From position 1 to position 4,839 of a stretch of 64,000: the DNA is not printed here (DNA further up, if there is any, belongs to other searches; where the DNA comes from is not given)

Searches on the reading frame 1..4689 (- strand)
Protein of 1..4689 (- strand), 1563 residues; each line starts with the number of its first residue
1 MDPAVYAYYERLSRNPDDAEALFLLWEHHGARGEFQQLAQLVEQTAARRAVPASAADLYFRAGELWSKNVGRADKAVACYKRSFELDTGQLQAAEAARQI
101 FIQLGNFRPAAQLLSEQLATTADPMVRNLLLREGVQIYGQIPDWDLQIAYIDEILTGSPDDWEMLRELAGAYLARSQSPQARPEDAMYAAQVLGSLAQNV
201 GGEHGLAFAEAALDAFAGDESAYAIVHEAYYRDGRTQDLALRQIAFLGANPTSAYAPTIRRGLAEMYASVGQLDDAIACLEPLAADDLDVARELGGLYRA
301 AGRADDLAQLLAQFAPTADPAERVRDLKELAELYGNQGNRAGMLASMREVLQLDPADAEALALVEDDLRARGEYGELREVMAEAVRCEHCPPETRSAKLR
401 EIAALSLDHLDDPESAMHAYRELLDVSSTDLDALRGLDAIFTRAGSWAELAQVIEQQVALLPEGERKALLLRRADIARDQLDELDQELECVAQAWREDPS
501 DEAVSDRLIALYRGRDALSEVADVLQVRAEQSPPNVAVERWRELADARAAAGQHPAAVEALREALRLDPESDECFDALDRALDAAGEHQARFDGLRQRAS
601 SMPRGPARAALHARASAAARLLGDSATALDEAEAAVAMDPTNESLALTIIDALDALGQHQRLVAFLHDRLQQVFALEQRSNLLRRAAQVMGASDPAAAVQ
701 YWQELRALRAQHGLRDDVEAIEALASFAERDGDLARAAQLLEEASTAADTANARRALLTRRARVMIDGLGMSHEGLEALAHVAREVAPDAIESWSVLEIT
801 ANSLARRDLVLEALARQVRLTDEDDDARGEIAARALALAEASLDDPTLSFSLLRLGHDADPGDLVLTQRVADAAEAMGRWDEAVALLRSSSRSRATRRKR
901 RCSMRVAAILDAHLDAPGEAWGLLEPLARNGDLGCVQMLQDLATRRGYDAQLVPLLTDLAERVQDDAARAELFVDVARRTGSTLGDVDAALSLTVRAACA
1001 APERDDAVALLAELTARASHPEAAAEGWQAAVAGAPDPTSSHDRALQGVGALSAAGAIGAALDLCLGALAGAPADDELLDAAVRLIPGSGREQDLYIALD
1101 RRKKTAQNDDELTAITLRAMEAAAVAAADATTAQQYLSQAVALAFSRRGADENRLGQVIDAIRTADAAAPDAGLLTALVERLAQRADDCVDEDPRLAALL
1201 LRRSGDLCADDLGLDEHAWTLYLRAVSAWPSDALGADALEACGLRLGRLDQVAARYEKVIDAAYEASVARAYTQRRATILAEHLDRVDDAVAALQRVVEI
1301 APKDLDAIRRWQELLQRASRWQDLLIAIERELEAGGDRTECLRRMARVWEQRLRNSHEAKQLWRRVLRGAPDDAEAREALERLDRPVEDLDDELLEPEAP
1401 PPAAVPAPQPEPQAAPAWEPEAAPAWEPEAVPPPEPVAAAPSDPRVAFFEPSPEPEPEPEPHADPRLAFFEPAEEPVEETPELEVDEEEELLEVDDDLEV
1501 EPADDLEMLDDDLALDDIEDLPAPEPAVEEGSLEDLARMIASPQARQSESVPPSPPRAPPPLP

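Call 26: search_protein_families(library=pfam, max_evalue=0.01, proteins=[window:1-4689:-])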
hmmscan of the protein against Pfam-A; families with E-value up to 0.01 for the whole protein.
window:1-4689:- (1563 aa): 9 families
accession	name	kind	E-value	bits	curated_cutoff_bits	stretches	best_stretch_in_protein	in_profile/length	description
PF07719.23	TPR_2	-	5.1e-11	42.3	27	1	539-570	2-33/34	Tetratricopeptide repeat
PF00515.34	TPR_1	-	1.4e-10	41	27.8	0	541-570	4-33/34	Tetratricopeptide repeat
PF13181.12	TPR_8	-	7.8e-10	38.6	25.7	0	330-357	7-34/34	Tetratricopeptide repeat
PF13414.12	TPR_11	-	8.1e-08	32.3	26.8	1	546-572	2-28/42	TPR repeat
PF25064.1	ARM_TT21_5th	-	1.3e-06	29.2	27.8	0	411-465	15-69/117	TT21 fifth ARM repeats domain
PF13174.12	TPR_6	-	1.3e-05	25.9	26.3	0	1276-1303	6-32/33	Tetratricopeptide repeat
PF13428.12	TPR_14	-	1.3e-05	25.8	23.5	1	539-574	2-37/44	Tetratricopeptide repeat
PF13429.12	TPR_15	-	0.0023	17.8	26.2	1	297-458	119-274/280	Tetratricopeptide repeat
PF14559.12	TPR_19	-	0.0034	18.1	25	0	71-130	5-65/68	Tetratricopeptide repeat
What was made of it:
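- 1..4689 (-): Giant TPR protein (more than 1563 aa, runs off the window), transcribed divergently from the nuclease gene. Pfam TPR families (call 26).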
